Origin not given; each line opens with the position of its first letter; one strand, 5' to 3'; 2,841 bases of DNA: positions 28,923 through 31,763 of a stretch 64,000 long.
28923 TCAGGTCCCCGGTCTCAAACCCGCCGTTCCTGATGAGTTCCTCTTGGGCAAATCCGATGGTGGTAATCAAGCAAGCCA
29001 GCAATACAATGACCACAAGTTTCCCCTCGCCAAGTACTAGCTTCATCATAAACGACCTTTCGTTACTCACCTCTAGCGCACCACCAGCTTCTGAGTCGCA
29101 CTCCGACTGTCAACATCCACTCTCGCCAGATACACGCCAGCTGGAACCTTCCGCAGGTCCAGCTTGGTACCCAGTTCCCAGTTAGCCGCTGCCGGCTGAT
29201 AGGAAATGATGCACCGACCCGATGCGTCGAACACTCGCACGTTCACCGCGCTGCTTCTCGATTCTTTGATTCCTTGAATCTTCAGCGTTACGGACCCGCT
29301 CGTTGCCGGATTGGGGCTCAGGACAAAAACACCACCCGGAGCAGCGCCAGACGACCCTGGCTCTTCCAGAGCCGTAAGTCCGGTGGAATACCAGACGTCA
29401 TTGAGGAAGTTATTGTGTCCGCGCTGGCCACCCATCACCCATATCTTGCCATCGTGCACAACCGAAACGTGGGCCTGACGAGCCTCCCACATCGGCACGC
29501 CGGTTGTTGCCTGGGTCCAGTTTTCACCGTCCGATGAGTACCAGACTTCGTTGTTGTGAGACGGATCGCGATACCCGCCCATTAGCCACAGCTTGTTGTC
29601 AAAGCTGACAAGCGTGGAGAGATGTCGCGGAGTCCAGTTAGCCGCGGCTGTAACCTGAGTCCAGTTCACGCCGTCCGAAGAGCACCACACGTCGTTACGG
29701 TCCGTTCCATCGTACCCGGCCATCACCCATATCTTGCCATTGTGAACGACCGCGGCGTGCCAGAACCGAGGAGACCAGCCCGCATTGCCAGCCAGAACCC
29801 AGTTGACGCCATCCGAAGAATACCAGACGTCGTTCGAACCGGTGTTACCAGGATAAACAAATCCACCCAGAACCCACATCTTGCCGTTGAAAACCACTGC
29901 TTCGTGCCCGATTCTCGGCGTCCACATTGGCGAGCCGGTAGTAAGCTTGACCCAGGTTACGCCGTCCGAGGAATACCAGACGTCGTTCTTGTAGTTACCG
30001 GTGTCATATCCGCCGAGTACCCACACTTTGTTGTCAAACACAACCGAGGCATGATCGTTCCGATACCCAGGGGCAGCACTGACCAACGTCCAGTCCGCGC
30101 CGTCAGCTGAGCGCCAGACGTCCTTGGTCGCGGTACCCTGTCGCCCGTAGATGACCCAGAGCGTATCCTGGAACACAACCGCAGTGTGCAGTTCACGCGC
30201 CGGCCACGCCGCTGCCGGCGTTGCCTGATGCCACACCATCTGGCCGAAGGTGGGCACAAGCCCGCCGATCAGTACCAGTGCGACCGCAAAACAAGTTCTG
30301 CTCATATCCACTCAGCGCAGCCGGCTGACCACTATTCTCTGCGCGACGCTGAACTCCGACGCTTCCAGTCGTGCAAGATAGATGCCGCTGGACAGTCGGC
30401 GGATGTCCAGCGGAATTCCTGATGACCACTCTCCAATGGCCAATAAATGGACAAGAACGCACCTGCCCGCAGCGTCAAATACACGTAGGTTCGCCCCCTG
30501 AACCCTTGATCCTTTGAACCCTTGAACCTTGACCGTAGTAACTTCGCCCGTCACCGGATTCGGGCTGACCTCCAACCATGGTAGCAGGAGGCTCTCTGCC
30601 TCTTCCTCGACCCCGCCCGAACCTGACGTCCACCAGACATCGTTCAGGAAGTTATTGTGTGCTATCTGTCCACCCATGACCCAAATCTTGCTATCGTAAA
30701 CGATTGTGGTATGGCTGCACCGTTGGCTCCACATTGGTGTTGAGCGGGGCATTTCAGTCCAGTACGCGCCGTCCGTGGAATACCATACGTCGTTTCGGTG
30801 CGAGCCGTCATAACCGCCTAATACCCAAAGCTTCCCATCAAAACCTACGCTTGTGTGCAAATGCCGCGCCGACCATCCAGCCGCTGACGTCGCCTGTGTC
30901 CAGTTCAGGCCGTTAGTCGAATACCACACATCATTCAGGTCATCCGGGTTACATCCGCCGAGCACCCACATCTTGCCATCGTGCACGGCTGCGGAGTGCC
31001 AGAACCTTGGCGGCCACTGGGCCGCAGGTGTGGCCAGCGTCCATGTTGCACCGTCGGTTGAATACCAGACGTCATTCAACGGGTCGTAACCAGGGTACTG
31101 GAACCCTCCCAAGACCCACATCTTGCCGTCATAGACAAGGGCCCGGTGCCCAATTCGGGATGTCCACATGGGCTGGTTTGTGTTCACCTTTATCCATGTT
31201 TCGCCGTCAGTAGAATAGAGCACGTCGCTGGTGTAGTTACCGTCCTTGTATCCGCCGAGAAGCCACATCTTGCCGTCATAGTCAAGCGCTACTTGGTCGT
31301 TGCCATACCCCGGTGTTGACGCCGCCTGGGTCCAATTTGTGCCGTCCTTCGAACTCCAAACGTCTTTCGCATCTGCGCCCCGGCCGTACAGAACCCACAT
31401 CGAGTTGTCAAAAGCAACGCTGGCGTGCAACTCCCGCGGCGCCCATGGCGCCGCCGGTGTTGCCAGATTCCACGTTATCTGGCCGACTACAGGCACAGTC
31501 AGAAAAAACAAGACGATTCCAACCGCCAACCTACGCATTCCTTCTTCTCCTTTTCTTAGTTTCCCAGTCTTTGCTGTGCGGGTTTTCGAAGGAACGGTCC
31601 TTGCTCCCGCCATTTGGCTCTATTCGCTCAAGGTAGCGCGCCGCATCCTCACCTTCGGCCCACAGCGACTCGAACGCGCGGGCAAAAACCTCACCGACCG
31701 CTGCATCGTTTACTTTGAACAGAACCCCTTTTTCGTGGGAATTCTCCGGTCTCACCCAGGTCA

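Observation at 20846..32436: Six consecutive T9SS-tailed secreted proteins (BNR propellers, Kelch propellers, CBM-like, 1391-aa Ig/Kelch giant) headed by a TrmB-family regulator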

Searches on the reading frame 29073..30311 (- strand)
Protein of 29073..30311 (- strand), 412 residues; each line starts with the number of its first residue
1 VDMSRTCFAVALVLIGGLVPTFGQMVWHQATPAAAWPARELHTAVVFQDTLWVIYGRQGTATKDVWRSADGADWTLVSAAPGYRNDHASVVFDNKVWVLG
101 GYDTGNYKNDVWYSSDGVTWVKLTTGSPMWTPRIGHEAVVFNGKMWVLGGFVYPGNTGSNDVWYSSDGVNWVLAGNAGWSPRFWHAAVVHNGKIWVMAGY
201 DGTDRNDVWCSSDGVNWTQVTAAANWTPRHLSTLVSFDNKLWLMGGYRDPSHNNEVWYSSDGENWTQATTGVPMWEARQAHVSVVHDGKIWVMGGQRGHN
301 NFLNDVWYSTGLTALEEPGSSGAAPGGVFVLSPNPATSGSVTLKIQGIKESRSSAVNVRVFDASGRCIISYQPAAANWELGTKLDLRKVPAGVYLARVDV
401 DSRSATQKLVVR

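Call 4: search_protein_families(library=pfam, proteins=[window:29073-30311:-], max_evalue=0.01)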
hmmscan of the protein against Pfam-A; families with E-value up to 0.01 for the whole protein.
window:29073-30311:- (412 aa): 12 families
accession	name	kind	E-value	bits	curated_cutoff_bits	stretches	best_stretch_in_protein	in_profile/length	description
PF24681.1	Kelch_KLHDC2_KLHL20_DRC7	-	1.3e-40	139.5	50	3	79-221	46-195/221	KLHDC2/KLHL20/DRC7 Kelch-repeats domain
PF01344.31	Kelch_1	-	4.6e-35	119.2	20.1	4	278-308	2-31/46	Kelch motif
PF24981.1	Beta-prop_ATRN-LZTR1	-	3.6e-21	76.1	50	3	96-164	1-71/289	Attractin/LZTR1 beta-propeller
PF13418.12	Kelch_4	-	6.7e-18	64.8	21.6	0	84-112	2-32/49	Galactose oxidase, central domain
PF13964.12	Kelch_6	-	3.9e-14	52.5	25.3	1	84-133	2-50/50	Kelch motif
PF07646.21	Kelch_2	-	3.1e-10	39.9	21.3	0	84-123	2-44/48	Kelch motif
PF25210.1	Kelch_FKB95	-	7.1e-10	39.4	70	1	227-300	31-102/268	FKB95, Kelch-repeats domain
PF18962.6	Por_Secre_tail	-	6.5e-09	36.4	27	1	333-411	3-75/75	Secretion system C-terminal sorting domain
PF13854.13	Kelch_HCF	-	1.7e-08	34.6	113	2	80-154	181-261/345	Host cell factor, Kelch-repeats domain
PF19755.4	DUF6242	-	4.1e-06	27.3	29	1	187-265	148-217/217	Domain of unknown function (DUF6242)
PF13415.12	Kelch_3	-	4.6e-06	27.1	22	0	93-140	1-47/48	Galactose oxidase, central domain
PF13585.12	CHU_C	-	0.00025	21.6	27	1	342-407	17-80/86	CHU_C Type IX secretion signal domain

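Call 5: search_protein_families(library=ncbifam, proteins=[window:29073-30311:-], max_evalue=0.01)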
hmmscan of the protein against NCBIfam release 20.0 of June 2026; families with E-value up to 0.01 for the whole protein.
window:29073-30311:- (412 aa): 5 families
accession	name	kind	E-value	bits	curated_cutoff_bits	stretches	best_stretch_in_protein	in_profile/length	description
TIGR04183.1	Por_Secre_tail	domain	7.1e-10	38.7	23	1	332-412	2-72/72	T9SS type A sorting domain-containing protein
NF053688.1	BamI_Bacteroidota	equivalog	8.8e-09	35.1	370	1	187-269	166-243/452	BamI family beta-barrel-assembly machinery protein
NF052323.1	T9SSA_dep_M6i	equivalog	1e-06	27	600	1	333-410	962-1036/1043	T9SS-dependent M6-like inactivated metalloprotease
NF038113.1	T9SSA_dep_M36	equivalog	5.8e-06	24.7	885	1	329-412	793-869/869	T9SS-dependent M36 family metallopeptidase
TIGR03548.1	mutarot_permut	subfamily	9.6e-05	21.7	243.2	0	186-272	118-204/323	cyclically-permuted mutarotase family protein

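Call 21: search_solved_structures(query=window:29073-30311:-, max_evalue=0.01)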
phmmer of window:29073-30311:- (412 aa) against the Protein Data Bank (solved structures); distinct sequences matched with E-value up to 0.01: 78 (the best 60 are shown).
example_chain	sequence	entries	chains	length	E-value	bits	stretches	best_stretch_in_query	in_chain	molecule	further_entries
9tsn_A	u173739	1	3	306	1.1e-20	76.9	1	96-306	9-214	Kelch protein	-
8pjr_A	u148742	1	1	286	1.4e-19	73.1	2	93-263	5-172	SAKe6AC-LB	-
9mey_B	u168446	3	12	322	9.4e-19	70.4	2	83-268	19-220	Leucine-zipper-like transcriptional regulator 1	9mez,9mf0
7pvp_A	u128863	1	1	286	6.5e-17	64.4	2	95-262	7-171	SAKe6BC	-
7onc_A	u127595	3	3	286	1.5e-13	53.3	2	72-209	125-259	SAKe6BE | S6BE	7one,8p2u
7ona_A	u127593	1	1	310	1.7e-13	53.1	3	73-204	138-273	SAKe6AC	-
8pjw_A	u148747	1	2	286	5.4e-13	51.5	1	72-306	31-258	SAKe6FE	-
4yy8_A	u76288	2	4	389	8e-13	50.9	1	96-306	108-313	Kelch protein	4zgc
7op4_A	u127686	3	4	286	3.6e-12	48.8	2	72-208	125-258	SAKe6BE-3HH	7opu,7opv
4in4_A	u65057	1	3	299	1.3e-10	43.6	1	127-306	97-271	Kelch-like ECH-associated protein 1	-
3vng_A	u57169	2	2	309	1.3e-10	43.6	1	127-306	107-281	Kelch-like ECH-associated protein 1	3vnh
1u6d_X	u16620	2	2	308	2.1e-10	43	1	127-306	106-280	kelch-like ECH-associated protein 1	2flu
9y8j_A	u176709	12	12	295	2.2e-10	42.9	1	26-221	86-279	Kelch-like protein 12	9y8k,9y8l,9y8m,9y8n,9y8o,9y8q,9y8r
2vpj_A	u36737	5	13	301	2.3e-10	42.8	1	26-221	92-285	KELCH-LIKE PROTEIN 12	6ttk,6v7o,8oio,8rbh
6tym_A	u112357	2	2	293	2.7e-10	42.6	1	57-306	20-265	Kelch-like ECH-associated protein 1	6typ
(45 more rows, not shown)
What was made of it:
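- On Kelch beta-propeller: The best PDB sequence hits are Kelch propellers (calls 4, 21).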

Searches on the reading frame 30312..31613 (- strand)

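Call 4: search_protein_families(library=pfam, proteins=[window:30312-31613:-], max_evalue=0.01)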
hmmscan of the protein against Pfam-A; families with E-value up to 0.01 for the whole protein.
window:30312-31613:- (433 aa): 10 families
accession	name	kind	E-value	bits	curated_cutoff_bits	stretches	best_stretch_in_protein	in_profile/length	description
PF24681.1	Kelch_KLHDC2_KLHL20_DRC7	-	4.4e-30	105.1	50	2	100-267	49-221/221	KLHDC2/KLHL20/DRC7 Kelch-repeats domain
PF01344.31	Kelch_1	-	7.3e-27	93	20.1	4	298-328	2-31/46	Kelch motif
PF24981.1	Beta-prop_ATRN-LZTR1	-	3.3e-23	82.8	50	3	184-277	185-289/289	Attractin/LZTR1 beta-propeller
PF13418.12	Kelch_4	-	1.9e-11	44.2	21.6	0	298-327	2-32/49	Galactose oxidase, central domain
PF25210.1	Kelch_FKB95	-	6.8e-11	42.7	70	1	203-287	80-164/268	FKB95, Kelch-repeats domain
PF13964.12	Kelch_6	-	4.3e-10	39.7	25.3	1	298-329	2-33/50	Kelch motif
PF13415.12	Kelch_3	-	3.1e-08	34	22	1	163-211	2-48/48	Galactose oxidase, central domain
PF13854.13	Kelch_HCF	-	9.8e-08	32.1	113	2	122-242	154-279/345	Host cell factor, Kelch-repeats domain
PF07646.21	Kelch_2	-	7.1e-07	29.3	21.3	0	250-290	2-46/48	Kelch motif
PF18962.6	Por_Secre_tail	-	9.1e-07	29.5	27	1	350-429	2-75/75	Secretion system C-terminal sorting domain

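Call 5: search_protein_families(library=ncbifam, proteins=[window:30312-31613:-], max_evalue=0.01)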
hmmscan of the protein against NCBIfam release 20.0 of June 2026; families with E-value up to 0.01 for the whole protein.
window:30312-31613:- (433 aa): 5 families
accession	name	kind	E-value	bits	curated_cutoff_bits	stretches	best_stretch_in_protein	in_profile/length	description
TIGR04183.1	Por_Secre_tail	domain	1.2e-07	31.6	23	1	349-429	1-71/72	T9SS type A sorting domain-containing protein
NF053688.1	BamI_Bacteroidota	equivalog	4.4e-07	29.5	370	1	117-207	313-409/452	BamI family beta-barrel-assembly machinery protein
NF052323.1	T9SSA_dep_M6i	equivalog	2e-06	26.1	600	1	351-420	962-1028/1043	T9SS-dependent M6-like inactivated metalloprotease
TIGR03548.1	mutarot_permut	subfamily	4.1e-05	22.9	243.2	1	65-176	119-237/323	cyclically-permuted mutarotase family protein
NF038113.1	T9SSA_dep_M36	equivalog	0.00086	17.5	885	1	349-429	795-868/869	T9SS-dependent M36 family metallopeptidase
